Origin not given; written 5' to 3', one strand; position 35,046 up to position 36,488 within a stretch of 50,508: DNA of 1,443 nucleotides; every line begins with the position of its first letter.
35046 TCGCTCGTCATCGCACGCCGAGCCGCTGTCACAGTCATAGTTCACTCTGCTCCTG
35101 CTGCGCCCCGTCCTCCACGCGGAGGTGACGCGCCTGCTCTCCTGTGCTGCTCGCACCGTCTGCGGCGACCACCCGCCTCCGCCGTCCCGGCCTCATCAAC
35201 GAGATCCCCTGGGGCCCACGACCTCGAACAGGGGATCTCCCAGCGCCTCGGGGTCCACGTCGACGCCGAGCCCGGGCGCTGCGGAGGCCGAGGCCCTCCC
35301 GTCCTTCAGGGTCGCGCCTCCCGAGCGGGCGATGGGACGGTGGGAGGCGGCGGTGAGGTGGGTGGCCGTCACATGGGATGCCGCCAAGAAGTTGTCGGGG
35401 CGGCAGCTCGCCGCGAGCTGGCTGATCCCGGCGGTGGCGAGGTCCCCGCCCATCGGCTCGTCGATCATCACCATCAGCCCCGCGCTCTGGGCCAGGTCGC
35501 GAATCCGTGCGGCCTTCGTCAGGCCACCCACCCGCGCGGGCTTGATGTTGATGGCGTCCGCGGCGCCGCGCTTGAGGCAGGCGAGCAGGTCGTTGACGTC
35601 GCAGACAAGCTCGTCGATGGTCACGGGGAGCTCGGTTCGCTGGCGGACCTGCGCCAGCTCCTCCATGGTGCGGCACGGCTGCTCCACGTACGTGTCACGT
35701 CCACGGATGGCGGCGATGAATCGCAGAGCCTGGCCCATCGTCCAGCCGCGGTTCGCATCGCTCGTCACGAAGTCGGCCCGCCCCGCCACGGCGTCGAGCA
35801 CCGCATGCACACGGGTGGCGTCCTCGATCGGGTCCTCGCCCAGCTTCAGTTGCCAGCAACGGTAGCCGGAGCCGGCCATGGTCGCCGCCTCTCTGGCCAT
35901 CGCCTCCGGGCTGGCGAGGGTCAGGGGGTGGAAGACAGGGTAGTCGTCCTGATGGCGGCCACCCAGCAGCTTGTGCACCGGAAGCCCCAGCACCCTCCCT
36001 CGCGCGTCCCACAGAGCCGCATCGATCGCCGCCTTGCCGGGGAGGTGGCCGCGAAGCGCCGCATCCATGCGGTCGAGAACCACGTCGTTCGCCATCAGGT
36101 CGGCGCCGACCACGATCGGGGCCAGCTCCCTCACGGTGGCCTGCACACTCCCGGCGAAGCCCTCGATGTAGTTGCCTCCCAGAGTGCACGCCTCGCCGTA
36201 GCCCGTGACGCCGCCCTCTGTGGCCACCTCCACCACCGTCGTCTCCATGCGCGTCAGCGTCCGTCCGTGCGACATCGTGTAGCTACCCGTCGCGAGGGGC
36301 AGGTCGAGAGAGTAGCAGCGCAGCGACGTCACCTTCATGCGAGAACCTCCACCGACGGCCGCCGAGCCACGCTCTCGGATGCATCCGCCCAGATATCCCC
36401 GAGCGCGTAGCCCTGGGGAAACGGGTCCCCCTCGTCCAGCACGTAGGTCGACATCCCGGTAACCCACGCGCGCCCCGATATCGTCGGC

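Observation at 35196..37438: PRS-B (second Ser/Cys paralog) overlapping an enolase-superfamily enzyme by ATGA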

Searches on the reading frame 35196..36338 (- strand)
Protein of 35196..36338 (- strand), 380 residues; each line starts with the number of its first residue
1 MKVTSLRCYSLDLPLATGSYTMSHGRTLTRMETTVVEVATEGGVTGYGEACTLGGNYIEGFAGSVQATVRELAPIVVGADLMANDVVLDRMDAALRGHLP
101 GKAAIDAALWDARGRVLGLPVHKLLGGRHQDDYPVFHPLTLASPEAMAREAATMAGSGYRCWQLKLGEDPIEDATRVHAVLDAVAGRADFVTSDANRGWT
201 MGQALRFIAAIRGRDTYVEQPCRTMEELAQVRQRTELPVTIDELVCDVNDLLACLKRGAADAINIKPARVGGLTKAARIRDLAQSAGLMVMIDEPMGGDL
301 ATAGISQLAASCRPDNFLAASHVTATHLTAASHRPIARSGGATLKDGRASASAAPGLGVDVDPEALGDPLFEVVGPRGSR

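Call 6: search_protein_families(library=pfam, proteins=[window:35196-36338:-])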
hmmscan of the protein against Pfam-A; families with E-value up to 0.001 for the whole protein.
window:35196-36338:- (380 aa): 2 families
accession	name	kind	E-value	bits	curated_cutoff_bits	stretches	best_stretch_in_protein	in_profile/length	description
PF13378.12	MR_MLE_C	-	4.1e-39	135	29.4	1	147-365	2-219/219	Enolase C-terminal domain-like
PF02746.21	MR_MLE_N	-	6.9e-18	65.4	22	1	27-126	22-117/117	Mandelate racemase / muconate lactonizing enzyme, N-terminal domain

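Call 7: search_solved_structures(query=window:35196-36338:-, show_alignments=2)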
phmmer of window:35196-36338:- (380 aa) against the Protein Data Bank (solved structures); distinct sequences matched with E-value up to 0.001: 185 (the best 60 are shown).
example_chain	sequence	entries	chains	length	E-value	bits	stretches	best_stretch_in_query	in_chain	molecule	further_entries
4mgg_A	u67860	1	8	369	1.9e-80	274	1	1-370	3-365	Muconate lactonizing enzyme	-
2qdd_A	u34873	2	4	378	9.1e-68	232.3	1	2-370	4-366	Mandelate racemase/muconate lactonizing enzyme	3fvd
2ps2_A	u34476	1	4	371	4.1e-59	203.9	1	2-369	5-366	Putative mandelate racemase/muconate lactonizing enzyme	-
2rdx_A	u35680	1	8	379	2.1e-57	198.3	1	2-378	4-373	Mandelate racemase/muconate lactonizing enzyme, putative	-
2pmq_A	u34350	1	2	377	8.5e-57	196.2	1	1-375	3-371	Mandelate racemase/muconate lactonizing enzyme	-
2pce_A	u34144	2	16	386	1e-56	196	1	1-370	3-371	putative mandelate racemase/muconate lactonizing enzyme | Mandelate racemase/muconate lactonizing enzyme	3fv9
4h2h_A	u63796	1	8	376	3.8e-56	194.1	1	1-372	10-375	Mandelate racemase/muconate lactonizing enzyme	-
3eez_A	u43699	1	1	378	2.6e-53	184.8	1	1-370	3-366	putative Mandelate racemase/muconate lactonizing enzyme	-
4e8g_A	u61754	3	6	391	2.1e-50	175.2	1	1-370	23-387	Mandelate racemase/muconate lactonizing enzyme, N-terminal domain protein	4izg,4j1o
2p88_A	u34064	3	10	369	2.4e-45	158.6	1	1-303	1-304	Mandelate racemase/muconate lactonizing enzyme family protein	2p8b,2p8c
2qde_A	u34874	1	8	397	2.5e-33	119.1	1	2-310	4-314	Mandelate racemase/muconate lactonizing enzyme family protein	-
1jpm_A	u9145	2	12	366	4.2e-31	111.7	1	24-314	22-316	L-Ala-D/L-Glu Epimerase | similar to chloromuconate cycloisomerase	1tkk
3i4k_A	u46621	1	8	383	7.3e-31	110.9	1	26-364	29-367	Muconate lactonizing enzyme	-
4m0x_A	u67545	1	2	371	7.3e-31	110.9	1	26-290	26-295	Chloromuconate cycloisomerase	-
3jva_A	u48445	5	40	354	6.1e-30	107.9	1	19-315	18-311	Dipeptide Epimerase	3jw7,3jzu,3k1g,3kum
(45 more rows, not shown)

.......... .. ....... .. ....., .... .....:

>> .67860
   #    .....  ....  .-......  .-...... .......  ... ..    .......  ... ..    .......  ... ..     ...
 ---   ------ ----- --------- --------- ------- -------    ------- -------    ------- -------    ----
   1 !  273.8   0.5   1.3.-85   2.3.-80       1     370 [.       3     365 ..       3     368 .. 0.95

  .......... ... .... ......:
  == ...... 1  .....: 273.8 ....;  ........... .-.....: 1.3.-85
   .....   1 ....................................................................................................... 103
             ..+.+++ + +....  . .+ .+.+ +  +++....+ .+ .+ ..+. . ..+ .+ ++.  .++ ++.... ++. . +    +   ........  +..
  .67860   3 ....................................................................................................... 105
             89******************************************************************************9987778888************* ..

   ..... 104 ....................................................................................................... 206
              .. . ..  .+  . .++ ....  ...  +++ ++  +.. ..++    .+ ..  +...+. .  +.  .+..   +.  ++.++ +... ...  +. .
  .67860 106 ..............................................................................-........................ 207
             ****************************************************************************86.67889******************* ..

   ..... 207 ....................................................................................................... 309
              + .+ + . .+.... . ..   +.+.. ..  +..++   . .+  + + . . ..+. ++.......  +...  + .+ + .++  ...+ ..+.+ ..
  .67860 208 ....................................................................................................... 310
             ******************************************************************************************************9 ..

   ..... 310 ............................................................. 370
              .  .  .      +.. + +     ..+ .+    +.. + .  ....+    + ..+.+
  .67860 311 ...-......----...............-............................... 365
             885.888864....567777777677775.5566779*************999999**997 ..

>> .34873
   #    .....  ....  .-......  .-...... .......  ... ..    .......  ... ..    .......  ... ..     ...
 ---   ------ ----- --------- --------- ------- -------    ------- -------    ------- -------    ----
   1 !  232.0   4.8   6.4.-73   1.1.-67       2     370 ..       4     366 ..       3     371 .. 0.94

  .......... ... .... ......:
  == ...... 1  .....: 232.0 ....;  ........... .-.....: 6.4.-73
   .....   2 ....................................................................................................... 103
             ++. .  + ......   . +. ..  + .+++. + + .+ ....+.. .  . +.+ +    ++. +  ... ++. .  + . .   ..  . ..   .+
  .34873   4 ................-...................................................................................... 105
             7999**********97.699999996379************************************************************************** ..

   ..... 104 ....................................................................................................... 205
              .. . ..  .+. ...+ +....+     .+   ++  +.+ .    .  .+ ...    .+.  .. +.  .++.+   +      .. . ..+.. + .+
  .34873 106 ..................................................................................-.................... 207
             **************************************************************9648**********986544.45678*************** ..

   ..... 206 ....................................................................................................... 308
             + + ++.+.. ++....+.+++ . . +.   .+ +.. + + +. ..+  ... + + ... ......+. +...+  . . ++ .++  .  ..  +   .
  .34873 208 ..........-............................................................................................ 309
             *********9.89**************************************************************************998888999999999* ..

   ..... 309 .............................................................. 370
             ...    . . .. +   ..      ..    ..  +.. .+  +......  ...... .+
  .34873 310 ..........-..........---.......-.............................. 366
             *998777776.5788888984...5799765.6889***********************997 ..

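Call 9: search_protein_families(library=ncbifam, proteins=[window:35196-36338:-])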
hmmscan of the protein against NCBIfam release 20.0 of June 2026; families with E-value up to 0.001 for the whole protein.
window:35196-36338:- (380 aa): 18 families
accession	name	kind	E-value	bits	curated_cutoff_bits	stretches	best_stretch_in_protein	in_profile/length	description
NF043002.1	HProlDhtase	equivalog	1.1e-95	320.7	500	1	1-372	1-365/366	cis-3-hydroxy-L-proline dehydratase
TIGR02534.1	mucon_cyclo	subfamily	1.7e-42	145.8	334.95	1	26-365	22-361/368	muconate/chloromuconate family cycloisomerase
NF042940.1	racemase_DgcA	equivalog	1.9e-29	102.9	400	1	18-313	12-289/323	N-acetyl-D-Glu racemase DgcA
NF010624.0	PRK14017.1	equivalog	6.5e-28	97.9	311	1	35-366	17-357/382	galactonate dehydratase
NF041118.1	A_G_epim_Thtga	equivalog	9e-28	97.4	500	1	31-293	29-290/341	L-Ala-D/L-Glu epimerase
NF002782.0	PRK02901.1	equivalog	1.4e-25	90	288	1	155-284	97-233/328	o-succinylbenzoate synthase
TIGR01928.1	menC_lowGC_arch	equivalog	3e-22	79.1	200.65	1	26-306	16-289/325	o-succinylbenzoate synthase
TIGR01927.1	menC_gam_Gplu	equivalog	4.5e-22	78.7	130.55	1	21-334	12-302/307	o-succinylbenzoate synthase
NF047820.1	TalGalacDh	equivalog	4.5e-21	75.2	500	1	23-290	28-301/371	L-talarate/galactarate dehydratase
NF043051.1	ManoateDhtManD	equivalog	5.2e-19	68.3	550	2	35-207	19-190/403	D-mannonate dehydratase ManD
NF040790.2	glucon_galact_dh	equivalog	1.2e-18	67.2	750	1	34-366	26-366/390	bifunctional D-gluconate/D-galactonate dehydratase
NF011708.0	PRK15129.1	equivalog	4.6e-18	65.3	343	1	5-292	3-273/321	L-Ala-D/L-Glu epimerase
NF003473.0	PRK05105.1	equivalog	1.3e-16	60.5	236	1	138-316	117-294/331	o-succinylbenzoate synthase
NF011654.0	PRK15072.1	subfamily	2.9e-16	59.4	430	2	35-206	19-190/404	D-galactonate dehydratase family protein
NF040866.1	AraD_Arch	equivalog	1.6e-15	56.9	650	1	30-364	31-364/372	arabinonate dehydratase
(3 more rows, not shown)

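Call 24: find_homologous_proteins(query=window:35196-36338:-, max_evalue=1e-30)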
Query window:35196-36338:- (380 aa): 580 proteins with E <= 1e-30 among 8000 candidates; the best 120 are listed.
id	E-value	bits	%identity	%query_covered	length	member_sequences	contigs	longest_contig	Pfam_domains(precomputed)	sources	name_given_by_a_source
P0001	1.8e-233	792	94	100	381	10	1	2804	PF13378.13,PF02746.22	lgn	-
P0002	8.6e-199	678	81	99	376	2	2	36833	PF13378.13,PF02746.22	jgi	jgi:L-alanine-DL-glutamate epimerase-like enolase superfamily enzyme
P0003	3.4e-183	627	76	98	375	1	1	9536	PF13378.13,PF02746.22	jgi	jgi:cis-L-3-hydroxyproline dehydratase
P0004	6.6e-175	600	72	98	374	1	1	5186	PF13378.13,PF02746.22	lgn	-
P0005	8.5e-167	573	68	99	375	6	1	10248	PF13378.13,PF02746.22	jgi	jgi:cis-L-3-hydroxyproline dehydratase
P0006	2.1e-160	552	67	98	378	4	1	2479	PF13378.13,PF02746.22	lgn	-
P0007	5.4e-158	544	65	98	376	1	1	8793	PF13378.13,PF02746.22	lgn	-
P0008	1.3e-145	503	61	98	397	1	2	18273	PF13378.13,PF02746.22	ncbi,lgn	ncbi:MAG: mandelate racemase/muconate lactonizing enzyme family protein [Candidatus Dormibacteria ba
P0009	1.7e-142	493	60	97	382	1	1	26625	PF13378.13,PF02746.22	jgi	jgi:cis-L-3-hydroxyproline dehydratase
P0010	5.5e-141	488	59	98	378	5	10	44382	PF13378.13,PF02746.22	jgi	jgi:cis-L-3-hydroxyproline dehydratase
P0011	1.4e-139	484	61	97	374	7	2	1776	PF13378.13,PF02746.22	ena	-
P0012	1.2e-134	467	58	98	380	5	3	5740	PF13378.13,PF02746.22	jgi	jgi:cis-L-3-hydroxyproline dehydratase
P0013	1.3e-134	467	62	93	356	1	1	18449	PF13378.13,PF02746.22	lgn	-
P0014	3.1e-134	466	58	98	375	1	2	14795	PF13378.13,PF02746.22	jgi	jgi:L-alanine-DL-glutamate epimerase-like enolase superfamily enzyme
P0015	2.6e-133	463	57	97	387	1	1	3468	PF13378.13,PF02746.22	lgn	-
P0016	5.0e-133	462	58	98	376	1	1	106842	PF13378.13,PF02746.22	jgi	jgi:L-alanine-DL-glutamate epimerase-like enolase superfamily enzyme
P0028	8.2e-124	432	53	98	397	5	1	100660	PF13378.13,PF02746.22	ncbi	ncbi:MAG TPA: enolase C-terminal domain-like protein [Streptosporangiaceae bacterium]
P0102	4.9e-106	373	49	99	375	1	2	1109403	PF13378.13,PF02746.22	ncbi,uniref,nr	ncbi:hypothetical protein ISU07_00665 [Nocardioides islandensis]|uniref:Mandelate racemase/muconate 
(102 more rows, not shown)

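Call 27: find_related_loci(query=A1, collection=genome_contigs, flank=10000)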
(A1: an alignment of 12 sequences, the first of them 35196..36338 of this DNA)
Query A1 (380 aa) in genome_contigs; peptide patterns used: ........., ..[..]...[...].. (x = any residue, [..] = any of these).
31 stretches matched a pattern; 19 encode a relative of the query (tblastn E <= 1e-3); 19 distinct loci.
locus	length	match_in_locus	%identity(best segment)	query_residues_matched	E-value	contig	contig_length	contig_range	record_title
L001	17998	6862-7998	65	1-379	4e-162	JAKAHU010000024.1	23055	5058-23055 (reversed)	MAG: Chloroflexi bacterium isolate WY3.bin12 NODE_3526_length_23055_cov_1.124651, whole genome shotgun sequence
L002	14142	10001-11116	54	3-376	6e-129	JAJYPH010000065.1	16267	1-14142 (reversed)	MAG: Bacillota bacterium isolate DS3.bin47 NODE_3678_length_16267_cov_2.641884, whole genome shotgun sequence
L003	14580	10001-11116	54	3-376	5e-128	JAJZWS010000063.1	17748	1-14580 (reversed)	MAG: Bacillota bacterium isolate TL1-2.bin2 NODE_3381_length_17748_cov_7.92316, whole genome shotgun sequence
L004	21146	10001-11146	52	1-380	2e-124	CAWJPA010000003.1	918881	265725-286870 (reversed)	MAG: uncultured Actinomycetota bacterium isolate MFD04463.bin.1.235 genome assembly, contig: contig_38596, whole genome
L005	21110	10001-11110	53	1-371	6e-123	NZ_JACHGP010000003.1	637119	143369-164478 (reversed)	Mycobacterium sp. AZCC_0083 Ga0417319_03, whole genome shotgun sequence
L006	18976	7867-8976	53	1-371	3e-122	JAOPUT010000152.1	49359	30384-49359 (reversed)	MAG: Mycobacterium sp. isolate RYN_129 scaffold_2364191, whole genome shotgun sequence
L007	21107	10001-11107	50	1-369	2e-119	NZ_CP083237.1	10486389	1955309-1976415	Actinomadura madurae strain ATCC 19425 chromosome, complete genome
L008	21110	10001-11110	50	1-371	1e-114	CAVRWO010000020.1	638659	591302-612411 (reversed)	MAG: uncultured Acidimicrobiaceae bacterium isolate MFD05512.bin.1.178 genome assembly, contig: contig_4508, whole genom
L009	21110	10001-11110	51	1-371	8e-115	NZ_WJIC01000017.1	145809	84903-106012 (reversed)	Nocardia sp. SYP-A9097 NODE_17, whole genome shotgun sequence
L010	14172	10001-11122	51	2-380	1e-113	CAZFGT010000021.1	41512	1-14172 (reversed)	MAG TPA_asm: uncultured Anaerolineaceae bacterium isolate binchicken_co54_373 genome assembly, contig: NODE_1585_length_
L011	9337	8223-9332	49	1-371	5e-109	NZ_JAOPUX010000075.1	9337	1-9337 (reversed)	MAG: Jatrophihabitans sp. isolate RYN_133 scaffold_3802381, whole genome shotgun sequence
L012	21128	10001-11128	49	1-377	5e-108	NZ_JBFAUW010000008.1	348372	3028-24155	Nocardia sp. NPDC052254 NPDC052254_104_G1.ctg-0008, whole genome shotgun sequence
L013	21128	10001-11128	50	1-377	2e-107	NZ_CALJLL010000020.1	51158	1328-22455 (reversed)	MAG: uncultured Nocardioides sp. isolate SRR1506984_bin.84_CONCOCT_v1.1_MAG ERZ761607.722, whole genome shotgun sequence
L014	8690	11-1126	49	1-373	2e-107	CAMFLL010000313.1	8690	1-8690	MAG: uncultured Mycolicibacterium sp. isolate SRR12456169_bin.16_metaWRAP_v1.3_MAG genome assembly, contig: ERZ12289968.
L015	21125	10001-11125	49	1-376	4e-107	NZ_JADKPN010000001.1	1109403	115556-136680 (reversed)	Nocardioides islandensis strain KCTC 19275 contigs_01, whole genome shotgun sequence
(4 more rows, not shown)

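Call 38: find_encoding_contigs(protein=P0002, flank=10000, max_places=2)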
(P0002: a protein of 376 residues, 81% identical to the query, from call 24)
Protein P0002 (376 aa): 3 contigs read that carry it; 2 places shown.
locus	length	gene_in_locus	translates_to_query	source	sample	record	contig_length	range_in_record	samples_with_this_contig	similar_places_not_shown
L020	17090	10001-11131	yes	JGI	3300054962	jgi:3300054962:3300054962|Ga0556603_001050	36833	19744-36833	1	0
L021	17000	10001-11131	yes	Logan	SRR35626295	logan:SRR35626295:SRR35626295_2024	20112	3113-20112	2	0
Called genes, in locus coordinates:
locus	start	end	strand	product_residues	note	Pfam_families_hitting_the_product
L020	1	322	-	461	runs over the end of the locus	PF00890:FAD_binding_2 (weak), PF01134:GIDA (faint), PF03486:HI0933_like (faint), PF07992:Pyr_redox_2, PF12831:FAD_oxidored, PF13450:NAD_binding_8 (weak), PF13738:Pyr_redox_3 (weak), PF04324:Fer2_BFD, +1 more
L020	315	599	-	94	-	PF13510:Fer2_4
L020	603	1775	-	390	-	PF00070:Pyr_redox (faint), PF00890:FAD_binding_2 (weak), PF01266:DAO, PF01494:FAD_binding_3 (faint), PF07992:Pyr_redox_2 (faint), PF13450:NAD_binding_8 (faint)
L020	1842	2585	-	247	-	PF00106:adh_short, PF08659:KR, PF23441:SDR (faint), PF01370:Epimerase (weak), PF02719:Polysacc_synt_2 (weak), PF13561:adh_short_C2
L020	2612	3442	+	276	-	PF01113:DapB_N, PF05173:DapB_C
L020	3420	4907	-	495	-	PF00171:Aldedh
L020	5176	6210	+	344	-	PF05544:Pro_racemase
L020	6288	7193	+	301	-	PF00497:SBP_bac_3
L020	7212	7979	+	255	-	PF00528:BPD_transp_1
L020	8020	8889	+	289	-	PF00005:ABC_tran, PF13304:AAA_21 (faint)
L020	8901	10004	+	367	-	PF05544:Pro_racemase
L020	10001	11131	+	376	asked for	PF02746:MR_MLE_N, PF13378:MR_MLE_C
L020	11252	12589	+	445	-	PF00202:Aminotran_3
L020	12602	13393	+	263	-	PF01261:AP_endonuc_2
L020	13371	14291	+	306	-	PF02826:2-Hacid_dh_C (weak), PF03446:NAD_binding_2, PF03807:F420_oxidored (weak), PF14833:NAD_binding_11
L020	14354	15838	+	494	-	PF00171:Aldedh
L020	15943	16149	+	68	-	-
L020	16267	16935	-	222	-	PF13546:DDE_5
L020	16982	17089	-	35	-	?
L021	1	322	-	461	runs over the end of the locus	PF00890:FAD_binding_2 (weak), PF01134:GIDA (faint), PF03486:HI0933_like (faint), PF07992:Pyr_redox_2, PF12831:FAD_oxidored, PF13450:NAD_binding_8 (weak), PF13738:Pyr_redox_3 (weak), PF04324:Fer2_BFD, +1 more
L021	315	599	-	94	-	PF13510:Fer2_4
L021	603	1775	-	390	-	PF00070:Pyr_redox (faint), PF00890:FAD_binding_2 (weak), PF01266:DAO, PF01494:FAD_binding_3 (faint), PF07992:Pyr_redox_2 (faint), PF13450:NAD_binding_8 (faint)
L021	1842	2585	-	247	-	PF00106:adh_short, PF08659:KR, PF23441:SDR (faint), PF01370:Epimerase (weak), PF02719:Polysacc_synt_2 (weak), PF13561:adh_short_C2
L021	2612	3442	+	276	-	PF01113:DapB_N, PF05173:DapB_C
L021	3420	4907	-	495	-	PF00171:Aldedh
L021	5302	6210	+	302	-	PF05544:Pro_racemase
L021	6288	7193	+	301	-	PF00497:SBP_bac_3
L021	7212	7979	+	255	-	PF00528:BPD_transp_1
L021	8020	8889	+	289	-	PF00005:ABC_tran, PF13304:AAA_21 (faint)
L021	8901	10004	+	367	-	PF05544:Pro_racemase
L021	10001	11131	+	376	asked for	PF02746:MR_MLE_N, PF13378:MR_MLE_C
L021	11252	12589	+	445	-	PF00202:Aminotran_3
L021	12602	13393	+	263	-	PF01261:AP_endonuc_2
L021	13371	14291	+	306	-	PF02826:2-Hacid_dh_C (weak), PF03446:NAD_binding_2, PF03807:F420_oxidored (weak), PF14833:NAD_binding_11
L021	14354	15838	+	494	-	PF00171:Aldedh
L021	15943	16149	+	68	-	-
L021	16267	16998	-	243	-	?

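Call 39: find_encoding_contigs(protein=P0009, flank=10000, max_places=2)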
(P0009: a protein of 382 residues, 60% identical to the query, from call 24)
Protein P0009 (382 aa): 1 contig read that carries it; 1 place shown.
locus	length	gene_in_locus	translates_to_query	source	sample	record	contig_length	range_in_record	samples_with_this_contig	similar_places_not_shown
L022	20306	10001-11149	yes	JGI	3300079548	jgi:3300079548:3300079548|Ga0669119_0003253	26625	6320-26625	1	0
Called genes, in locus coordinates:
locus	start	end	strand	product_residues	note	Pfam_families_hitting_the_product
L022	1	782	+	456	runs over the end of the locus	PF00202:Aminotran_3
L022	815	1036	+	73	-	-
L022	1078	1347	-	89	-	-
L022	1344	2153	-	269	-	PF00106:adh_short, PF08659:KR, PF13561:adh_short_C2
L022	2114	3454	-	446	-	PF00070:Pyr_redox (faint), PF00743:FMO-like, PF01266:DAO (faint), PF07992:Pyr_redox_2, PF13450:NAD_binding_8 (weak), PF13454:NAD_binding_9 (faint), PF13738:Pyr_redox_3, PF13434:Lys_Orn_oxgnase (weak)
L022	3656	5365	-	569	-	PF00920:ILVD_EDD_N, PF24877:ILV_EDD_C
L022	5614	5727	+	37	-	-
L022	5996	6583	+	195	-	-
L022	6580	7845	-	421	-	PF01266:DAO, PF01494:FAD_binding_3 (faint), PF07992:Pyr_redox_2 (faint), PF01593:Amino_oxidase (faint), PF13450:NAD_binding_8 (weak)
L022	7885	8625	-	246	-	PF00106:adh_short, PF01370:Epimerase, PF08659:KR, PF13460:NAD_binding_10 (weak), PF13561:adh_short_C2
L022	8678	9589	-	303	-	PF00701:DHDPS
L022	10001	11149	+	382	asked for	PF02746:MR_MLE_N, PF13378:MR_MLE_C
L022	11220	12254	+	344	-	PF05544:Pro_racemase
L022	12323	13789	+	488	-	PF00171:Aldedh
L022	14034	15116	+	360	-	PF19300:BPD_transp_1_N, PF00528:BPD_transp_1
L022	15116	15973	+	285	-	PF00528:BPD_transp_1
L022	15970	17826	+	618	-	PF09818:ABC_ATPase (faint), PF13481:AAA_25 (faint), PF13555:AAA_29 (faint), PF00005:ABC_tran, PF08352:oligo_HPY, PF00005:ABC_tran, PF02463:SMC_N (weak), PF13401:AAA_22 (weak), +5 more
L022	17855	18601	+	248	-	PF00392:GntR, PF07729:FCD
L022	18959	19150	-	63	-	-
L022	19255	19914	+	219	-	-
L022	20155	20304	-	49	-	?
